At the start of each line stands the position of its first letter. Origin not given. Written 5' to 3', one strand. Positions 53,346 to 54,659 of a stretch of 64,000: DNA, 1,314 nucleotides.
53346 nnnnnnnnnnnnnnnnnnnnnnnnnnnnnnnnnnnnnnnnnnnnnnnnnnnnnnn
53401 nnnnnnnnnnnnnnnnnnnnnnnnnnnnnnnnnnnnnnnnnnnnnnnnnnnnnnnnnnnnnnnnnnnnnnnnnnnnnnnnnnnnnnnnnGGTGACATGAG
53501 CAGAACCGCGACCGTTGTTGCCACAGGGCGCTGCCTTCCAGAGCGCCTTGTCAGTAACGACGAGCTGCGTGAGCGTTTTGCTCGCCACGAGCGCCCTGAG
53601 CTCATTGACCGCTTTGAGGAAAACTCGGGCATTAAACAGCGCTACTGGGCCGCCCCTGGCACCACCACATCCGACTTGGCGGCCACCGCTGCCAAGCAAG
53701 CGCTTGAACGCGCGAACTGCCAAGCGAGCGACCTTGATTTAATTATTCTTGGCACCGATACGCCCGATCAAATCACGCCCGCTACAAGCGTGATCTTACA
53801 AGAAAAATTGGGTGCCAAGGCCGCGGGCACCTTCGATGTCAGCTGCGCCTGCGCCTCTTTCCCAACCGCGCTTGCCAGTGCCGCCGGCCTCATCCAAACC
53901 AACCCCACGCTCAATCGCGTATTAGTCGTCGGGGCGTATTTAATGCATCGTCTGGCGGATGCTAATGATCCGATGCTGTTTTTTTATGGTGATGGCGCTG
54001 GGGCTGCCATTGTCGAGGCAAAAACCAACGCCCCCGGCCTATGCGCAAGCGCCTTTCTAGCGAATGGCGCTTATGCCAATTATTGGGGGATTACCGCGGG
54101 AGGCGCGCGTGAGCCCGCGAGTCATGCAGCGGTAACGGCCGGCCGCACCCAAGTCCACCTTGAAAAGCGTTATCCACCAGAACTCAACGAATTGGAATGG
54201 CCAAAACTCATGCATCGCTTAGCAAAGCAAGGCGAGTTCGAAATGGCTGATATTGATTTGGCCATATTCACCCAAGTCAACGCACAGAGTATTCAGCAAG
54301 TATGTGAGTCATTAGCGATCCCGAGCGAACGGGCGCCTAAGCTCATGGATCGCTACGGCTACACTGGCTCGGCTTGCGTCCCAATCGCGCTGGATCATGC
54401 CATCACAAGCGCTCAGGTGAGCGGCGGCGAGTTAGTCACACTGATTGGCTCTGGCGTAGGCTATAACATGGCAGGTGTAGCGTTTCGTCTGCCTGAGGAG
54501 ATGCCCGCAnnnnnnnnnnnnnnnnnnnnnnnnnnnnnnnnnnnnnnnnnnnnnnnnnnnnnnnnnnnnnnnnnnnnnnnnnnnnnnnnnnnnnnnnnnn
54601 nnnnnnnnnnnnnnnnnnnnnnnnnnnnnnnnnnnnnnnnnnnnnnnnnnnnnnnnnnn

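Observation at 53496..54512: FabH-fold enzyme that keeps the catalytic Cys but has Thr and Tyr in place of the His-Asn pair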

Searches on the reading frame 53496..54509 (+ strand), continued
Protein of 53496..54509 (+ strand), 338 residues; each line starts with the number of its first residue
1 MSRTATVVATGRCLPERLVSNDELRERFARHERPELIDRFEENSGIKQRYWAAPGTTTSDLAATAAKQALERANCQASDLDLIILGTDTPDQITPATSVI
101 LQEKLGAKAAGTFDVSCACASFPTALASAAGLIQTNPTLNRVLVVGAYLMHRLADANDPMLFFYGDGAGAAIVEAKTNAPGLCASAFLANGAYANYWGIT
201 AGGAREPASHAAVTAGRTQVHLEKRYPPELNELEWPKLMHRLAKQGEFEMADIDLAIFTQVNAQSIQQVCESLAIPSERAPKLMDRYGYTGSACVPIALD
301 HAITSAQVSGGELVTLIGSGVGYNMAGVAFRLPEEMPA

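Call 82: search_protein_families(library=pfam, max_evalue=0.0001, proteins=[L039:904-3159:-, L039:3170-3604:-, L039:4601-5392:+, L039:6826-7893:+, L039:9686-10504:+, L039:10583-11137:+, L039:11724-12497:-, L039:12653-14332:+, L039:15241-16752:-, L039:92-874:-])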
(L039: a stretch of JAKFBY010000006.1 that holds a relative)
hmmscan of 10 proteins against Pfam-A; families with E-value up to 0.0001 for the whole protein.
L039:904-3159:- (751 aa): 6 families
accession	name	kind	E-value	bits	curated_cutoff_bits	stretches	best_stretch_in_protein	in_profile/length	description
PF13328.12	HD_4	-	2.9e-45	154.2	27.2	1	29-195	1-156/156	HD domain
PF04607.23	RelA_SpoT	-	3.3e-42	143.8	27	1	254-363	1-111/113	Region found in RelA / SpoT proteins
PF02824.27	TGS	-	2.1e-22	79.3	22.2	1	417-476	1-60/60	TGS domain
PF13291.12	ACT_4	-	9.3e-15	55.5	27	1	675-750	3-80/80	ACT domain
PF01842.31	ACT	-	1.2e-06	28.6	27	1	681-742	3-64/66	ACT domain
PF19296.4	RelA_AH_RIS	-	1e-05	26.2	23.8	1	502-650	9-173/185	RelA/SpoT, AH and RIS domains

L039:3170-3604:- (144 aa): 1 family
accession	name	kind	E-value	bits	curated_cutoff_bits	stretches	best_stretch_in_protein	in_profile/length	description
PF01042.26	Ribonuc_L-PSP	-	8.1e-25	87.6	27.3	1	40-142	11-120/121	Endoribonuclease L-PSP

L039:4601-5392:+ (264 aa): 3 families
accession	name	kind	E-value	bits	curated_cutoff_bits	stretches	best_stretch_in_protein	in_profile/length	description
PF00106.31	adh_short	-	1.3e-57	194.8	26.6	1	9-202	1-192/195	short chain dehydrogenase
PF13561.12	adh_short_C2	-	1.6e-57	195.3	27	1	17-261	5-235/236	Enoyl-(Acyl carrier protein) reductase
PF08659.16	KR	-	1.4e-11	45.1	22.6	1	10-164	2-154/180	KR domain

L039:6826-7893:+ (356 aa): 4 families
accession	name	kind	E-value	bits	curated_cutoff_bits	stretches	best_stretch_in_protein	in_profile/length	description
PF00561.26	Abhydrolase_1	-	2.9e-19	70.2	25.8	1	22-145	1-120/245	alpha/beta hydrolase fold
PF12146.15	Hydrolase_4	-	2.4e-16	60.2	27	1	22-250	5-237/239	Serine aminopeptidase, S33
PF12697.13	Abhydrolase_6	-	4.5e-10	41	26.3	1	26-250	3-209/217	Alpha/beta hydrolase family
PF03096.20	Ndr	-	1.7e-08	34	23.3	1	72-256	83-269/283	Ndr family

L039:9686-10504:+ (273 aa): 0 families

L039:10583-11137:+ (185 aa): 6 families
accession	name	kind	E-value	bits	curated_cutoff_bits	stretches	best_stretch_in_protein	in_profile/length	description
PF00196.25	GerE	-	9.3e-17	60.9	23.5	1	126-179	2-55/57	Bacterial regulatory proteins, luxR family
PF13426.13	PAS_9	-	1.5e-13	51.3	27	1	17-119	1-103/103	PAS domain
PF00989.32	PAS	-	6.6e-12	45.9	22.6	1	8-104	2-99/113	PAS fold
PF13188.13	PAS_8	-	3.5e-07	30.3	21.8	1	9-59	3-55/65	PAS domain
PF08281.18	Sigma70_r4_2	-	6e-05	23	25.7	1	125-166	9-51/54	Sigma-70, region 4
PF08447.18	PAS_3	-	7.2e-05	23.4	25.6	0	30-101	3-75/89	PAS fold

L039:11724-12497:- (257 aa): 4 families
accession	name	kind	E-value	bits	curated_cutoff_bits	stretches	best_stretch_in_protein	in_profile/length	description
PF13561.12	adh_short_C2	-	1.1e-56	192.5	27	1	15-255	1-236/236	Enoyl-(Acyl carrier protein) reductase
PF00106.31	adh_short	-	2.5e-53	180.9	26.6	1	9-206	1-192/195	short chain dehydrogenase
PF08659.16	KR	-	8e-14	52.4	22.6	1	12-127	4-123/180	KR domain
PF01370.27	Epimerase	-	9.1e-05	22.4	20.9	0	11-128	1-103/240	NAD dependent epimerase/dehydratase family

L039:12653-14332:+ (560 aa): 7 families
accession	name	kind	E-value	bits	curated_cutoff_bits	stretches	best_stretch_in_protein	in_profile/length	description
PF05187.19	Fer4_ETF_QO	-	1.1e-50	170.5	24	1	456-557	1-103/104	Electron transfer flavoprotein-ubiquinone oxidoreductase, 4Fe-4S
PF21162.3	ETFQO_UQ-bd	-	1e-43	148.2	27.7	1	224-317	1-96/96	ETF-QO, ubiquinone-binding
PF00890.30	FAD_binding_2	-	6.9e-09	35.8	20.4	0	22-65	1-38/414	FAD binding domain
PF01266.30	DAO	-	8.4e-09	35.8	27.9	1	22-63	1-38/353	FAD dependent oxidoreductase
PF13450.12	NAD_binding_8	-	4.1e-07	30.6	21.9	1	25-74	1-42/68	NAD(P)-binding Rossmann-like domain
PF07992.20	Pyr_redox_2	-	5.4e-06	26.5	26.1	1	21-70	1-46/291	Pyridine nucleotide-disulphide oxidoreductase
PF01946.23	Thi4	-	1.2e-05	25.2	26.2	0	17-63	14-55/235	Thi4 family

L039:15241-16752:- (503 aa): 1 family
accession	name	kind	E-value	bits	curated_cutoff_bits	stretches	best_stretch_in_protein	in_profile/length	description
PF00361.26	Proton_antipo_M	-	7.1e-74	249.1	21.5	1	129-429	3-293/294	NADH:quinone oxidoreductase/Mrp antiporter, TM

L039:92-874:- (260 aa): 1 family
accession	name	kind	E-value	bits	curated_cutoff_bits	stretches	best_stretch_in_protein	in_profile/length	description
PF01261.30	AP_endonuc_2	-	7.3e-45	154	31.1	1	20-254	1-247/249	Xylose isomerase-like TIM barrel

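Call 83: search_protein_families(library=ncbifam, max_evalue=1e-60, proteins=[L039:4601-5392:+, L092:5509-6249:+, L091:953-1696:+, L090:12333-13298:+, L086:9134-9916:+])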
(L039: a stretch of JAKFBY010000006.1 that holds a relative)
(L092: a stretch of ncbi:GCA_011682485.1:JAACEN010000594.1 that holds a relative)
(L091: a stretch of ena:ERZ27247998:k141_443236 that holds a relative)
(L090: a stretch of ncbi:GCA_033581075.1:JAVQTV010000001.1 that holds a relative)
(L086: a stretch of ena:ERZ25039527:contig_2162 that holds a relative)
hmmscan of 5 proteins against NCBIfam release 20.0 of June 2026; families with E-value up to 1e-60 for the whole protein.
L039:4601-5392:+ (264 aa): 3 families
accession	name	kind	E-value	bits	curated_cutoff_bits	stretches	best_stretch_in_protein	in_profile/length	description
NF009093.0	PRK12429.1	subfamily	3.6e-111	370.6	258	1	5-264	2-259/259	3-hydroxybutyrate dehydrogenase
TIGR01963.1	PHB_DH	subfamily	7.8e-108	359.6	307.05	1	9-264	2-255/255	3-hydroxybutyrate dehydrogenase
NF009931.0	PRK13394.1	subfamily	1.9e-93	312.7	340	1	4-264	3-262/262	3-hydroxybutyrate dehydrogenase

L092:5509-6249:+ (247 aa): 27 families (the best 25 are shown)
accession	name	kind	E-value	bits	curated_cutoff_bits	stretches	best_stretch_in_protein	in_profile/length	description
TIGR01830.1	3oxo_ACP_reduc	equivalog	8.7e-98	326.8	297.75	1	9-245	1-238/239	3-oxoacyl-[acyl-carrier-protein] reductase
NF004198.0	PRK05653.1-3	equivalog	4.4e-92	308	296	1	2-246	3-247/248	3-oxoacyl-ACP reductase FabG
NF004197.0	PRK05653.1-1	equivalog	4.9e-86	288.4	332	1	2-246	3-247/249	3-oxoacyl-ACP reductase FabG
NF009466.0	PRK12826.1-2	subfamily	1.2e-81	273.8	222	1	7-245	4-244/248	3-oxoacyl-ACP reductase FabG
TIGR01829.1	AcAcCoA_reduct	subfamily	7.7e-78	261.5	302.1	1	7-246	1-241/242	acetoacetyl-CoA reductase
NF004199.0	PRK05653.1-4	equivalog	3.6e-76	256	301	1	4-246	3-246/247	3-oxoacyl-ACP reductase FabG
NF006072.0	PRK08217.1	subfamily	3.8e-75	252.9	298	1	4-247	3-253/253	3-ketoacyl-(acyl-carrier-protein) reductase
NF009464.0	PRK12824.1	subfamily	5.5e-75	252.2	269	1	7-245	3-242/245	3-oxoacyl-ACP reductase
NF005559.1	PRK07231.1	subfamily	1.3e-74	250.9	215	1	3-246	1-248/249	glucose 1-dehydrogenase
NF004791.0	PRK06138.1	equivalog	2.2e-74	250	312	1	3-246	2-250/252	SDR family oxidoreductase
NF052558.1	MBtsdlDhBudC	equivalog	1.9e-70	237.3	270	1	5-246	2-242/250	meso-2,3-butanediol dehydrogenase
NF004818.0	PRK06172.1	equivalog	6.5e-70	235.3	336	1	2-246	3-251/253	SDR family oxidoreductase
NF009546.0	PRK12935.1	equivalog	1.2e-69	234.6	418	1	1-246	1-246/247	acetoacetyl-CoA reductase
NF053542.1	FlxB_rubin_SDR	equivalog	1.9e-69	234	340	1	7-245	1-239/239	flexirubin biosynthesis SDR family reductase FlxB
NF004200.0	PRK05653.1-5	equivalog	2e-69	233.8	273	1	9-245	5-241/242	3-oxoacyl-ACP reductase FabG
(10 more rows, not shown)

L091:953-1696:+ (248 aa): 18 families
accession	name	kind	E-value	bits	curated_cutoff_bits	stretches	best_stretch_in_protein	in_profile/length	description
TIGR01830.1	3oxo_ACP_reduc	equivalog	1.3e-94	316.4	297.75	1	8-246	1-238/239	3-oxoacyl-[acyl-carrier-protein] reductase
NF004198.0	PRK05653.1-3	equivalog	3.4e-89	298.5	296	1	3-248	5-248/248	3-oxoacyl-ACP reductase FabG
NF004197.0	PRK05653.1-1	equivalog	3.3e-82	275.9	332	1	2-247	4-247/249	3-oxoacyl-ACP reductase FabG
NF009466.0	PRK12826.1-2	subfamily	2.6e-73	246.5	222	1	5-247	3-245/248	3-oxoacyl-ACP reductase FabG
TIGR01829.1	AcAcCoA_reduct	subfamily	1.1e-71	241.3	302.1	1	6-247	1-241/242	acetoacetyl-CoA reductase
NF004791.0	PRK06138.1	equivalog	2.2e-71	240.1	312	1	1-247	1-250/252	SDR family oxidoreductase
NF052558.1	MBtsdlDhBudC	equivalog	1.8e-70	237.4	270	1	4-247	2-242/250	meso-2,3-butanediol dehydrogenase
NF006072.0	PRK08217.1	subfamily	3.1e-70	236.9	298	1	1-248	1-253/253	3-ketoacyl-(acyl-carrier-protein) reductase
NF004199.0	PRK05653.1-4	equivalog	3.1e-70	236.6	301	1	1-247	1-246/247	3-oxoacyl-ACP reductase FabG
NF009464.0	PRK12824.1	subfamily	3.9e-69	233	269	1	5-246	2-242/245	3-oxoacyl-ACP reductase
NF005559.1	PRK07231.1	subfamily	5.8e-68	229.1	215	1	2-247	1-248/249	glucose 1-dehydrogenase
NF006110.0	PRK08261.1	equivalog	2.3e-65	221.2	410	1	3-244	212-448/454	3-oxoacyl-ACP reductase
NF053542.1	FlxB_rubin_SDR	equivalog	5.1e-65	219.5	340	1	6-246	1-239/239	flexirubin biosynthesis SDR family reductase FlxB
NF009546.0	PRK12935.1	equivalog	2.3e-64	217.3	418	1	2-247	3-246/247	acetoacetyl-CoA reductase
NF004200.0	PRK05653.1-5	equivalog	1.5e-63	214.6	273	1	7-246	4-241/242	3-oxoacyl-ACP reductase FabG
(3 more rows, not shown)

L090:12333-13298:+ (322 aa): 7 families
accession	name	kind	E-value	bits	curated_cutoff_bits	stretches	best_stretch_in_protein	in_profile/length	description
TIGR01830.1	3oxo_ACP_reduc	equivalog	1.7e-75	253.8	297.75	1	80-315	1-238/239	3-oxoacyl-[acyl-carrier-protein] reductase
NF004198.0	PRK05653.1-3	equivalog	3.1e-72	243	296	1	74-311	4-242/248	3-oxoacyl-ACP reductase FabG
NF009466.0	PRK12826.1-2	subfamily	1.3e-68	231.1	222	1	78-316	4-245/248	3-oxoacyl-ACP reductase FabG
TIGR01829.1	AcAcCoA_reduct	subfamily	4.8e-67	226.1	302.1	1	78-303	1-226/242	acetoacetyl-CoA reductase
NF006072.0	PRK08217.1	subfamily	1.4e-65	221.6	298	1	78-316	6-252/253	3-ketoacyl-(acyl-carrier-protein) reductase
NF004197.0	PRK05653.1-1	equivalog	2e-64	217.6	332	1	77-315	7-246/249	3-oxoacyl-ACP reductase FabG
NF009464.0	PRK12824.1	subfamily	2.6e-62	210.7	269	1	77-315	2-242/245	3-oxoacyl-ACP reductase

L086:9134-9916:+ (261 aa): 13 families
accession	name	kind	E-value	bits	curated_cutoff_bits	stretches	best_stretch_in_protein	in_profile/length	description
TIGR01830.1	3oxo_ACP_reduc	equivalog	2.7e-80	269.5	297.75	1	12-258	1-239/239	3-oxoacyl-[acyl-carrier-protein] reductase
NF004198.0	PRK05653.1-3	equivalog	2.5e-79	266.3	296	1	7-259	5-248/248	3-oxoacyl-ACP reductase FabG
NF006072.0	PRK08217.1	subfamily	1.2e-73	248.1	298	1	7-258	3-252/253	3-ketoacyl-(acyl-carrier-protein) reductase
NF004197.0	PRK05653.1-1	equivalog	1.5e-73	247.5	332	1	4-258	2-247/249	3-oxoacyl-ACP reductase FabG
NF009466.0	PRK12826.1-2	subfamily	8.2e-73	244.9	222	1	10-258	4-245/248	3-oxoacyl-ACP reductase FabG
NF004791.0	PRK06138.1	equivalog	2.6e-67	226.8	312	1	7-259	3-251/252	SDR family oxidoreductase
TIGR01829.1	AcAcCoA_reduct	subfamily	1.6e-66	224.4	302.1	1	10-257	1-240/242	acetoacetyl-CoA reductase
NF004818.0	PRK06172.1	equivalog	7.1e-66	222.1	336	1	6-258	4-251/253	SDR family oxidoreductase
NF005559.1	PRK07231.1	subfamily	3.1e-65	220.1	215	1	7-258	2-248/249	glucose 1-dehydrogenase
NF052558.1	MBtsdlDhBudC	equivalog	1.5e-63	214.7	270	1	8-258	2-242/250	meso-2,3-butanediol dehydrogenase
NF009464.0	PRK12824.1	subfamily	2.2e-63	214.2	269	1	10-258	3-243/245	3-oxoacyl-ACP reductase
NF009468.0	PRK12826.1-4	equivalog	4.5e-62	210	318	1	6-258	4-248/256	SDR family oxidoreductase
NF009546.0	PRK12935.1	equivalog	5.9e-61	206.1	418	1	6-258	3-246/247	acetoacetyl-CoA reductase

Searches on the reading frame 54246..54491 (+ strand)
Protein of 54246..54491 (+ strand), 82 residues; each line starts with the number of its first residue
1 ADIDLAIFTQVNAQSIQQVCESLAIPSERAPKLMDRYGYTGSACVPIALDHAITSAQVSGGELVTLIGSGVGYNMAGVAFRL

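Call 59: search_solved_structures(query=window:54246-54491:+, max_evalue=1, show_alignments=5)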
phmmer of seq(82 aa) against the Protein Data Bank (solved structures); distinct sequences matched with E-value up to 1: 62 (the best 60 are shown).
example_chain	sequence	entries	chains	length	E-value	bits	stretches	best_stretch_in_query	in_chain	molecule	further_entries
8vd9_A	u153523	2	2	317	2.1e-08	37.4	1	2-81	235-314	Beta-ketoacyl-[acyl-carrier-protein] synthase III 1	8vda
1ub7_A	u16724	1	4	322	3.1e-08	36.8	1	2-77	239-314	3-oxoacyl-[acyl-carrier protein] synthase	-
2ebd_A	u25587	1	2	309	5.1e-08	36.2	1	2-80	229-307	3-oxoacyl-[acyl-carrier-protein] synthase 3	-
4dfe_A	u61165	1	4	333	9.2e-08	35.3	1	3-76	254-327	3-oxoacyl-[acyl-carrier-protein] synthase 3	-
8vdb_A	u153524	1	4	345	8.2e-07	32.3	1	2-79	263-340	Beta-ketoacyl-[acyl-carrier-protein] synthase III 2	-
3gwa_A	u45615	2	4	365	2.1e-06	31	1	2-78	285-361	3-oxoacyl-(Acyl-carrier-protein) synthase III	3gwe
9w96_A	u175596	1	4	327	2.7e-06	30.7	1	1-81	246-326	3-oxopimeloyl-[acyl-carrier-protein] synthase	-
6x7r_A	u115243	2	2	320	3.2e-06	30.4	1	3-77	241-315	3-oxoacyl-[acyl-carrier-protein] synthase 3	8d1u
6kue_A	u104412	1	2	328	3.3e-06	30.4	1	1-81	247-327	3-oxoacyl-[acyl-carrier-protein] synthase III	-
9j6e_A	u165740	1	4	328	3.4e-06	30.4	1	1-81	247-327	3-oxopimeloyl-[acyl-carrier-protein] synthase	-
1hn9_A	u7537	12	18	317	3.4e-06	30.4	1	3-77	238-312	BETA-KETOACYL-ACYL CARRIER PROTEIN SYNTHASE III | 3-oxoacyl-[acyl-carrier-protein] synthase III | 3-oxoacyl-[acyl-carrier-protein] synthase 3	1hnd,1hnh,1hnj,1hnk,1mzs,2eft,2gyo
1ebl_A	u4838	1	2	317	3.4e-06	30.4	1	3-77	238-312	BETA-KETOACYL-ACP SYNTHASE III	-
4wzu_A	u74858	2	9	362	3.7e-06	30.3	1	2-73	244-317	3-oxoacyl-[acyl-carrier-protein] synthase 3 protein 2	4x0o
9ka2_A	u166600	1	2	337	3.8e-06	30.2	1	3-77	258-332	Beta-ketoacyl-[acyl-carrier-protein] synthase III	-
9ka5_A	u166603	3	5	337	3.9e-06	30.2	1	3-77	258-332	Beta-ketoacyl-[acyl-carrier-protein] synthase III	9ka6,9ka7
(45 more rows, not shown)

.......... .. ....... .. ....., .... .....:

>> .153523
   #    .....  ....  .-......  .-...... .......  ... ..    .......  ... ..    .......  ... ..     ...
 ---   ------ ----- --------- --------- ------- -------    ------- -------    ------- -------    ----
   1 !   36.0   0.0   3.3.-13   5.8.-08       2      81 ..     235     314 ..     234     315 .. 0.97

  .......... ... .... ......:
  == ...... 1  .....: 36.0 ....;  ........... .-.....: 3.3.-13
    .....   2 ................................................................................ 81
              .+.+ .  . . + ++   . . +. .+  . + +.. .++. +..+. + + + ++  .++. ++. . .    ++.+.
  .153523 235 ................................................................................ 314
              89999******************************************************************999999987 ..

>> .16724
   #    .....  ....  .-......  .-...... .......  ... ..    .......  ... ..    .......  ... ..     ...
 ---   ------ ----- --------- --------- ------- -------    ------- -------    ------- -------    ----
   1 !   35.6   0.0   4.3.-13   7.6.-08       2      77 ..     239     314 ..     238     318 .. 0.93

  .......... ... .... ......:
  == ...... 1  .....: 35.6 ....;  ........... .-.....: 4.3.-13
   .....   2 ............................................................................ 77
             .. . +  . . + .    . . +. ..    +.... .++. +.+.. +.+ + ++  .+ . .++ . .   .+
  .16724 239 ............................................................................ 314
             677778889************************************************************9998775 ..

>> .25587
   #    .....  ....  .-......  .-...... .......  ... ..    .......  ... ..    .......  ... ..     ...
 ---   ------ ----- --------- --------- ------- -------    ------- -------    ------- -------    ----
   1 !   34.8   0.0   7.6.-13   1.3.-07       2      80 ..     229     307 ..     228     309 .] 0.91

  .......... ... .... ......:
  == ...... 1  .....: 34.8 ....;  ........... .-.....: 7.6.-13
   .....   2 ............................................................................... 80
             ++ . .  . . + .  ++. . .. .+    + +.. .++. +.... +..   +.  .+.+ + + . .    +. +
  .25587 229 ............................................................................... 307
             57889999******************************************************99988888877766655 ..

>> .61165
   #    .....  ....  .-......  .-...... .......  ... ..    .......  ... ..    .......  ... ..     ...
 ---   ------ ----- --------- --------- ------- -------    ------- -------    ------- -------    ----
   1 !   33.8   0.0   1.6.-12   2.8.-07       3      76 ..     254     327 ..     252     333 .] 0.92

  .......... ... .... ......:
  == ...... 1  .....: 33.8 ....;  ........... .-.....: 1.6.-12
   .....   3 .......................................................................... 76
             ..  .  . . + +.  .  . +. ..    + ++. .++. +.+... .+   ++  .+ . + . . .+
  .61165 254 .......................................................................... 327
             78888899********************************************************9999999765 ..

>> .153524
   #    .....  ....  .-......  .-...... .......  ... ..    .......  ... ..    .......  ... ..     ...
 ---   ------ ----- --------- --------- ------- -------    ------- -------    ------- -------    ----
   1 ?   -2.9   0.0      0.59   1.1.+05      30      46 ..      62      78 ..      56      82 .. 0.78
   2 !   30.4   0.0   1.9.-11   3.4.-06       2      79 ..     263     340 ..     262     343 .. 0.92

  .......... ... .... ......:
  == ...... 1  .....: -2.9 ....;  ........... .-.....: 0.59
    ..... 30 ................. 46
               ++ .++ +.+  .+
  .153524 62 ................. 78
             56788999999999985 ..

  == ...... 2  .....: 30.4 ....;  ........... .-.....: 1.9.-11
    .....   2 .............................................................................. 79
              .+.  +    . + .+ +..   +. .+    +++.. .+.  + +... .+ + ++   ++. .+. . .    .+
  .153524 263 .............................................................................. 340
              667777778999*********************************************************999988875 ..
